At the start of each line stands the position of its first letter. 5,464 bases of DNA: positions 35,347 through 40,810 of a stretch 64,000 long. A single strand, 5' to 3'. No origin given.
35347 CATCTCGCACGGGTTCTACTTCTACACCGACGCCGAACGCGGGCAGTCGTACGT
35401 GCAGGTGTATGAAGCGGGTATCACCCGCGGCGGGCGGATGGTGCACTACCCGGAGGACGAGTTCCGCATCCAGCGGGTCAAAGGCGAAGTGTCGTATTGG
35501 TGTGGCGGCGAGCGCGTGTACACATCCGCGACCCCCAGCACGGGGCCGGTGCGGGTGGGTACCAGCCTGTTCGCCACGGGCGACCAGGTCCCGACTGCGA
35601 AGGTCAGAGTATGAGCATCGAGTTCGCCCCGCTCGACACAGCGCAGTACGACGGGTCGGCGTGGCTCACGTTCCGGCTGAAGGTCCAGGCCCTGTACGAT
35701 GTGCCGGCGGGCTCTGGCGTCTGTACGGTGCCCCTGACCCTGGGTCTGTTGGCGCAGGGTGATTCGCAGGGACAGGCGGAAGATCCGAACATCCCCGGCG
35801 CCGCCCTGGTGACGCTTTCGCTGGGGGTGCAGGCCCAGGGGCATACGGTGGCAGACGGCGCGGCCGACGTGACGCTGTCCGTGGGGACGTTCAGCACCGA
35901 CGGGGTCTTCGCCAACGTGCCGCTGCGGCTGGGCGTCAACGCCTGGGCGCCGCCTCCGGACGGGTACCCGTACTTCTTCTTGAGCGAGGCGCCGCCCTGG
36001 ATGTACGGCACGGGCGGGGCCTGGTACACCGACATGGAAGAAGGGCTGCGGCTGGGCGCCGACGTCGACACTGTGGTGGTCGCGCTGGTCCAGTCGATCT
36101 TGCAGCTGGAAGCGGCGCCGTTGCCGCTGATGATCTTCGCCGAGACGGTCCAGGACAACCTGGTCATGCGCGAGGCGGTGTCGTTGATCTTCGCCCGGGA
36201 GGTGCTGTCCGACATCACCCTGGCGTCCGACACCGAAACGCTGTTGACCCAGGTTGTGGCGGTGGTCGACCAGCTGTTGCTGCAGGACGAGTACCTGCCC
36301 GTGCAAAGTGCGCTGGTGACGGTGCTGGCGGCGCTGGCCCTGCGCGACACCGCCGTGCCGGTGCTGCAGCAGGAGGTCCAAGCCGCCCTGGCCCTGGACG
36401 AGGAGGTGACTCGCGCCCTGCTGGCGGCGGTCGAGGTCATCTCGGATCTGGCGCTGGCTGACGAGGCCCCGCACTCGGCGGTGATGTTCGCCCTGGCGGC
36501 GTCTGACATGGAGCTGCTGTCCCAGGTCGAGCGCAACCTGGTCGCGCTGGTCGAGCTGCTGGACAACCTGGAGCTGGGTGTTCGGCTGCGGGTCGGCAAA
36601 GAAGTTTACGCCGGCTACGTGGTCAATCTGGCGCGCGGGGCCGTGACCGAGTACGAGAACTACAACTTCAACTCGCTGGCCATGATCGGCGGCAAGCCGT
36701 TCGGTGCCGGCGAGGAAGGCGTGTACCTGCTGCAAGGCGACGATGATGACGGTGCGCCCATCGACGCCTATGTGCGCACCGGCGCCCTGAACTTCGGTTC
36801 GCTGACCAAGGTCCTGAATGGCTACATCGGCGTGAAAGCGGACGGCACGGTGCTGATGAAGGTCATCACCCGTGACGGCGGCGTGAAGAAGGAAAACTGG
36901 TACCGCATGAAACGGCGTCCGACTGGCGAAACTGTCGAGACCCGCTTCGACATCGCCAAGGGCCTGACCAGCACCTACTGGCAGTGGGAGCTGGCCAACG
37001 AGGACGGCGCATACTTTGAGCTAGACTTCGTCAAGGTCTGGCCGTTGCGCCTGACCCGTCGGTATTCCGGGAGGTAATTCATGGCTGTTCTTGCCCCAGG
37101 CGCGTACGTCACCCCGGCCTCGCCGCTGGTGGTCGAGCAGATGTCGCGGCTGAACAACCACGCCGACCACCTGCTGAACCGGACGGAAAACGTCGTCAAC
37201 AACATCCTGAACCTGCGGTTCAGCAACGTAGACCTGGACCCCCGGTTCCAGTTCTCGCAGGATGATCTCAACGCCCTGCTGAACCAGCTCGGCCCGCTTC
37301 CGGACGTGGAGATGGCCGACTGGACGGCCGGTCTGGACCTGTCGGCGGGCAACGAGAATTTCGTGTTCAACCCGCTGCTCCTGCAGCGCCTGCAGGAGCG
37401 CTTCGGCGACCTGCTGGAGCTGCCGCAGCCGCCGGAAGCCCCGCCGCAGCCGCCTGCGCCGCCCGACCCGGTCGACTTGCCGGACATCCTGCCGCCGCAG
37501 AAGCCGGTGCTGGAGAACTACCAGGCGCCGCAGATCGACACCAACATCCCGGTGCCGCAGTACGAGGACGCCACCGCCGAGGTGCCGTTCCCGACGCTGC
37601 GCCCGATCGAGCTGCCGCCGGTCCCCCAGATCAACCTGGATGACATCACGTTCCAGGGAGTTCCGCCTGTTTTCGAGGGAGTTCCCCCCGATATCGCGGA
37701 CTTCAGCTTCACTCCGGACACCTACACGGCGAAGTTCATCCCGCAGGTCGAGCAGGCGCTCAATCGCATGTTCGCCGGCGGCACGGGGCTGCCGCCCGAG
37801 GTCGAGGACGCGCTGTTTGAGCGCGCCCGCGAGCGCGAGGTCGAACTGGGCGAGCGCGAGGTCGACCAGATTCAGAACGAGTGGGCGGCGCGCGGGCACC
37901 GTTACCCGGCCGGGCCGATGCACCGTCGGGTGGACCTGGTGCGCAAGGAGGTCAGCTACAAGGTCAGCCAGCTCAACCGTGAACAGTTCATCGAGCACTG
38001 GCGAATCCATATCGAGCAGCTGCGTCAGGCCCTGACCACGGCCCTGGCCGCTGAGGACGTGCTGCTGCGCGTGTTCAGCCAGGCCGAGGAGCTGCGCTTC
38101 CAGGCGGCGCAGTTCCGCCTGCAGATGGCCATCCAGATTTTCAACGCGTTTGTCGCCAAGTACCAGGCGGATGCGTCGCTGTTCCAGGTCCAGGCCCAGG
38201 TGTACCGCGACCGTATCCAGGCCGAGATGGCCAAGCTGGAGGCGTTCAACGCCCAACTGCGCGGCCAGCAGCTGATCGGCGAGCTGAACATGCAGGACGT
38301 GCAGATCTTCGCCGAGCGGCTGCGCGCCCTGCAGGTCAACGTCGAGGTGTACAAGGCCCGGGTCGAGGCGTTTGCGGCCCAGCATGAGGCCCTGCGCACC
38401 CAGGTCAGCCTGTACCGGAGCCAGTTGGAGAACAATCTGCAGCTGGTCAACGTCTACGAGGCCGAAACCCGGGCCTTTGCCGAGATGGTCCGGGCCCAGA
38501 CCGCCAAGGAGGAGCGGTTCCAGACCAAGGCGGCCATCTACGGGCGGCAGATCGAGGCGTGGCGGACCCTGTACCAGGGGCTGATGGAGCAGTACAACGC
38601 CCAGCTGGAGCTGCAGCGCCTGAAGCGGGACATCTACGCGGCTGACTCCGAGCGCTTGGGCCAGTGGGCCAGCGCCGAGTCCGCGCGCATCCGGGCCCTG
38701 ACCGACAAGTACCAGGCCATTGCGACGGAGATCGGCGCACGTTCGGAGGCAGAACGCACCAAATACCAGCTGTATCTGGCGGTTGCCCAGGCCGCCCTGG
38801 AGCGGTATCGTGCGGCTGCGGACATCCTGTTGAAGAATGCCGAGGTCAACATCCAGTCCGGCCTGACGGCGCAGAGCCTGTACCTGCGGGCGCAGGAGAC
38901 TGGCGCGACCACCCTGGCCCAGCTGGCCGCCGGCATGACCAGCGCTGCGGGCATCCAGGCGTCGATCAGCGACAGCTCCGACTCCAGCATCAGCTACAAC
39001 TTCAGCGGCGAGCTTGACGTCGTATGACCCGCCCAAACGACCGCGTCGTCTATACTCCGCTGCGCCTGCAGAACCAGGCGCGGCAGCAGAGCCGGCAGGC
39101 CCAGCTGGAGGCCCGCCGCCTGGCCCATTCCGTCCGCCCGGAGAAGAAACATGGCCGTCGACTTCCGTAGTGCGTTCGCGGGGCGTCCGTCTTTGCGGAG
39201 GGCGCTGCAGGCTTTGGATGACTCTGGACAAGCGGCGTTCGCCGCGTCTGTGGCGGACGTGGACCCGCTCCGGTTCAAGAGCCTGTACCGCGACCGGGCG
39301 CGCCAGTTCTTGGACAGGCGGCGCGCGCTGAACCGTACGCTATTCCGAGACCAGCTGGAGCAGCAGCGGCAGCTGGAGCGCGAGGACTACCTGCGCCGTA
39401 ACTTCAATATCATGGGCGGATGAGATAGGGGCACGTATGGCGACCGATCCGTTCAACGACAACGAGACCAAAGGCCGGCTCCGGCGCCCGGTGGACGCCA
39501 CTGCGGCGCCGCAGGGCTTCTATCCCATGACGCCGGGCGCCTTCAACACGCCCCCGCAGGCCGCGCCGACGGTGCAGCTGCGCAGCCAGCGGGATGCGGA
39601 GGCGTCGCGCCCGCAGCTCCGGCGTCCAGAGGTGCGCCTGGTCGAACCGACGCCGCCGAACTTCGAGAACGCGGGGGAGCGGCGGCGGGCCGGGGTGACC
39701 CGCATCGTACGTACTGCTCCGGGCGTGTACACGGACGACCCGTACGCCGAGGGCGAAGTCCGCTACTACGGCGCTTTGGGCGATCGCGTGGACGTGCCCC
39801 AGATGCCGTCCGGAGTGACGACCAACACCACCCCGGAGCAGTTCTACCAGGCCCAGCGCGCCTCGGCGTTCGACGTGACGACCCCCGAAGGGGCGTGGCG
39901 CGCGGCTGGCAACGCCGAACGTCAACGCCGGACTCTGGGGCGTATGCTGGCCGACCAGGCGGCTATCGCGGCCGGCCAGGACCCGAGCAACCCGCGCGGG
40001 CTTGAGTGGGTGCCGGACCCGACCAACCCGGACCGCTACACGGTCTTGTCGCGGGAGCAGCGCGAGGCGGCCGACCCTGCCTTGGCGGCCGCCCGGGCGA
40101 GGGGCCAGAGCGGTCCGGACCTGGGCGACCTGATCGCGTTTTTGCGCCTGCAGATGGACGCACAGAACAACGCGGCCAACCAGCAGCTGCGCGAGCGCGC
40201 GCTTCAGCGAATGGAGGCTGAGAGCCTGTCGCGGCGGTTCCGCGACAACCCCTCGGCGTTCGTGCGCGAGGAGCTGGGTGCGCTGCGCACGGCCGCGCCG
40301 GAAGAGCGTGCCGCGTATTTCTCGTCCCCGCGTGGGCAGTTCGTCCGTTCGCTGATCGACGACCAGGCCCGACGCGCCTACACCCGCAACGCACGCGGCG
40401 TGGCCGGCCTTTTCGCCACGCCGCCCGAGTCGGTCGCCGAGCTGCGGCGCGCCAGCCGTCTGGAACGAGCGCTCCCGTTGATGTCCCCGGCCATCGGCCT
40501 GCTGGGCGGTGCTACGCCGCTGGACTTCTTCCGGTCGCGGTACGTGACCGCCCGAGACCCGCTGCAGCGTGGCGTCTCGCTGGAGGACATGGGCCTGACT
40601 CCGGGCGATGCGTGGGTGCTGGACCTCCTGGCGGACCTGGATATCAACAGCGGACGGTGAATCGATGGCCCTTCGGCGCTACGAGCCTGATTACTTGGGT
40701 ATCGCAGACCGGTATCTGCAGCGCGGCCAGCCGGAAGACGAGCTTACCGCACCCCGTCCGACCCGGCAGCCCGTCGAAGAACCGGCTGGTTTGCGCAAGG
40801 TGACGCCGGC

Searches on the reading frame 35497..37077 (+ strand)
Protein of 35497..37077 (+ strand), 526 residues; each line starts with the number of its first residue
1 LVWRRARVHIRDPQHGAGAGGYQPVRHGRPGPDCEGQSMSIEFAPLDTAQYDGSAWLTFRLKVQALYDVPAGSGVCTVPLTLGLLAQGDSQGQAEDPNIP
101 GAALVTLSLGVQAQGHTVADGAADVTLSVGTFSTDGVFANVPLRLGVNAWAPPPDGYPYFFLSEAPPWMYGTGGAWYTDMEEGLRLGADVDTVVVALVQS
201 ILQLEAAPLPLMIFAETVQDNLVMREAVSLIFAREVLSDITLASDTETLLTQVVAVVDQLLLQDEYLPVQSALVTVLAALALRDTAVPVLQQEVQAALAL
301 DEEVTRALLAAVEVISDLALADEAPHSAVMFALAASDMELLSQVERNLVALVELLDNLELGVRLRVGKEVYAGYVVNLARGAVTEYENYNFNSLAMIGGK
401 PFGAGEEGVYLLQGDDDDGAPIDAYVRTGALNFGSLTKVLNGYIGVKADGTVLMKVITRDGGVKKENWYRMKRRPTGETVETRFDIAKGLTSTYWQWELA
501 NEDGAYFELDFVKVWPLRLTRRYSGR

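Call 6: search_protein_families(library=pfam, proteins=[window:35497-37077:+], max_evalue=0.1)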
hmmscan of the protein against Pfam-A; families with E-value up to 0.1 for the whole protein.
window:35497-37077:+ (526 aa): 0 families

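Call 7: search_protein_families(library=phrogs, proteins=[window:35497-37077:+], max_evalue=0.01)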
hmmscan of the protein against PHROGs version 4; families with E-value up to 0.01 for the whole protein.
window:35497-37077:+ (526 aa): 2 families
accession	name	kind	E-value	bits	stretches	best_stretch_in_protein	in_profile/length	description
phrog_26502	-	head and packaging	9e-33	114.6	1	287-522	390-615/620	virion structural protein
phrog_12240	-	unknown function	1.3e-20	75.3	1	234-499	97-364/387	-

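Call 96: search_solved_structures(query=window:35497-37077:+, max_evalue=1)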
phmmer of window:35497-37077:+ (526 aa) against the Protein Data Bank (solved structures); distinct sequences matched with E-value up to 1: 1.
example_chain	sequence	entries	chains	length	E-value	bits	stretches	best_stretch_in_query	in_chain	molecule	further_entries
26gp_Q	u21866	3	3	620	2.1e-18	69.8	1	351-515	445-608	Structural protein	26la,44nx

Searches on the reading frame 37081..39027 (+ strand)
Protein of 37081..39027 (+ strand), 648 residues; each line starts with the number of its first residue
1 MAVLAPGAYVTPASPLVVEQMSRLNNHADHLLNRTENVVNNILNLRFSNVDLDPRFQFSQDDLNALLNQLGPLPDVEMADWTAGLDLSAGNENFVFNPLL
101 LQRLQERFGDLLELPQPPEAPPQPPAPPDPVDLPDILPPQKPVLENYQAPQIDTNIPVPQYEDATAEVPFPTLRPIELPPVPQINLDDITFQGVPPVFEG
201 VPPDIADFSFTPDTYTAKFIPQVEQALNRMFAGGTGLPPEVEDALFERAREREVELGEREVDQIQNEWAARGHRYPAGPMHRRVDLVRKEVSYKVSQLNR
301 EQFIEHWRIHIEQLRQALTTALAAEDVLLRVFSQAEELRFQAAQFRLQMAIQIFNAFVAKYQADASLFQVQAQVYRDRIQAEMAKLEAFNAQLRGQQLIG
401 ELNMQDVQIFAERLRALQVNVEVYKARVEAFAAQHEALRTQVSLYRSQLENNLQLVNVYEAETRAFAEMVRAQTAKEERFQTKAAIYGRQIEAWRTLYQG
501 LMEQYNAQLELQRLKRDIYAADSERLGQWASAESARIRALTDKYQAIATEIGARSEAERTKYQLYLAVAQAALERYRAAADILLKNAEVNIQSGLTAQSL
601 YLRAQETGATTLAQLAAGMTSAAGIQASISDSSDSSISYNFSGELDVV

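Call 6: search_protein_families(library=pfam, proteins=[window:37081-39027:+], max_evalue=0.1)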
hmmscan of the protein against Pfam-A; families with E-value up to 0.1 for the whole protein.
window:37081-39027:+ (648 aa): 0 families

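Call 7: search_protein_families(library=phrogs, proteins=[window:37081-39027:+], max_evalue=0.01)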
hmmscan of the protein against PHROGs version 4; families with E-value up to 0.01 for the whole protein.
window:37081-39027:+ (648 aa): 2 families
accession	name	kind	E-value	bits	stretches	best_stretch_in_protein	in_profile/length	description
phrog_10969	-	unknown function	1.1e-87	295.8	1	128-642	107-621/632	-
phrog_3900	-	unknown function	0.0089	17.4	1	341-372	53-84/106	-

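Call 94: search_solved_structures(query=window:37081-39027:+, max_evalue=1)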
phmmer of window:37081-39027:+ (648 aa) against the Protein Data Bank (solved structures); distinct sequences matched with E-value up to 1: 7.
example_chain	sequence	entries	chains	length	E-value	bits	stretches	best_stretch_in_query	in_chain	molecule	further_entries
26la_X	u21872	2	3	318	0.019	16.9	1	236-379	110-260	Structural protein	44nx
2b9r_A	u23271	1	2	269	0.19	13.6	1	184-241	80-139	Human cyclin B1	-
2jgz_B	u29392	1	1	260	0.19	13.5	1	184-241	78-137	G2/MITOTIC-SPECIFIC CYCLIN-B1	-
11gy_B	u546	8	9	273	0.2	13.5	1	184-241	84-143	G2/mitotic-specific cyclin-B1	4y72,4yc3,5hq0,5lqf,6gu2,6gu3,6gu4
9q3n_C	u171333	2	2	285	0.21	13.4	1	184-241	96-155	G2/mitotic-specific cyclin-B1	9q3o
4xcm_A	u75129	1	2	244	0.37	12.6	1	106-210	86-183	Cell wall-binding endopeptidase-related protein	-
2ly1_A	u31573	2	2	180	0.38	12.6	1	27-171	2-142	Tudor domain-containing protein 7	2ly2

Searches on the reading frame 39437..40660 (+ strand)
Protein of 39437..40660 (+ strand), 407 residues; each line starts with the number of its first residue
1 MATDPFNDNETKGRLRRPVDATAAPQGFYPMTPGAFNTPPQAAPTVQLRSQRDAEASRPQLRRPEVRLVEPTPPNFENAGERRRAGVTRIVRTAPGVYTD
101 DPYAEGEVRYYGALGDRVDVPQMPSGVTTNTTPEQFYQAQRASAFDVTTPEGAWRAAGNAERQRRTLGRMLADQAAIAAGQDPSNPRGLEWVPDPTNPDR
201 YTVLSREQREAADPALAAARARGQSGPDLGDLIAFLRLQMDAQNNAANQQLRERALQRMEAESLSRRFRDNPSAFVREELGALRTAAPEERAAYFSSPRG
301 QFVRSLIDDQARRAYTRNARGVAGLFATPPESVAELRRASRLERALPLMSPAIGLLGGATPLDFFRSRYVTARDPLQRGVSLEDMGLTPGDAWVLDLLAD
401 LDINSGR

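Call 6: search_protein_families(library=pfam, proteins=[window:39437-40660:+], max_evalue=0.1)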
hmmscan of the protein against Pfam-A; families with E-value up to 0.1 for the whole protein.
window:39437-40660:+ (407 aa): 0 families

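Call 7: search_protein_families(library=phrogs, proteins=[window:39437-40660:+], max_evalue=0.01)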
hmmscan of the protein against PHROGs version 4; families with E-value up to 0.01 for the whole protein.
window:39437-40660:+ (407 aa): 0 families

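Call 95: search_solved_structures(query=window:39437-40660:+, max_evalue=1)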
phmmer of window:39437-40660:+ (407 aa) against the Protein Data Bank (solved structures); distinct sequences matched with E-value up to 1: 3.
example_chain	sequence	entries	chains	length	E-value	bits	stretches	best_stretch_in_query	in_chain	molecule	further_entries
9umg_E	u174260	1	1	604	0.19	14.2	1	244-310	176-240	Vacuolar transporter chaperone 3 complex subunit 3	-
8i6v_D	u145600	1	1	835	0.3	13.5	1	245-310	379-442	Vacuolar transporter chaperone 3 complex subunit 3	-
7ytj_E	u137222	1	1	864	0.31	13.5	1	245-310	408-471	Vacuolar transporter chaperone 3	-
